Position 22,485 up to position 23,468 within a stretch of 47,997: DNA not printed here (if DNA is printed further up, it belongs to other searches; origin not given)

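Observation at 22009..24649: Terminator-delimited moron island encoding a BclA C-terminal-domain (exosporium TNF/C1q-like) protein, a Cys-rich membrane protein and Q/N-rich proteins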

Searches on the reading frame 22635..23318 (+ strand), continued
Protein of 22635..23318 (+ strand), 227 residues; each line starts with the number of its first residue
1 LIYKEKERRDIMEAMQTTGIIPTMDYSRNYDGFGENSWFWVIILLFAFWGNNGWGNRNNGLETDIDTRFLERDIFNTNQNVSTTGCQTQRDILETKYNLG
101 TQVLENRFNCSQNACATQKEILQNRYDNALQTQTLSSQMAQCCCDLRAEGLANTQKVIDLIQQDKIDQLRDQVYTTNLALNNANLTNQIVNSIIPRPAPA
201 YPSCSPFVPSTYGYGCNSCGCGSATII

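Call 78: search_protein_families(library=pfam, proteins=[L036:12049-13134:+, L036:13137-14585:+, L036:8565-8783:+, L036:8891-9127:+], max_evalue=0.01)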
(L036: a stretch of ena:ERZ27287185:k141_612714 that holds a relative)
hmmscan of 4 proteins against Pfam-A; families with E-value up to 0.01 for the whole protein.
L036:12049-13134:+ (361 aa): 0 families

L036:13137-14585:+ (482 aa): 0 families

L036:8565-8783:+ (72 aa): 2 families
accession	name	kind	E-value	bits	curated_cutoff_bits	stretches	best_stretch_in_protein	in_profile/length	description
PF00196.25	GerE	-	2.7e-05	24.1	23.5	1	27-68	4-45/57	Bacterial regulatory proteins, luxR family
PF13518.12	HTH_28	-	0.00019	21.9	25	1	33-66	5-37/52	Helix-turn-helix domain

L036:8891-9127:+ (78 aa): 0 families
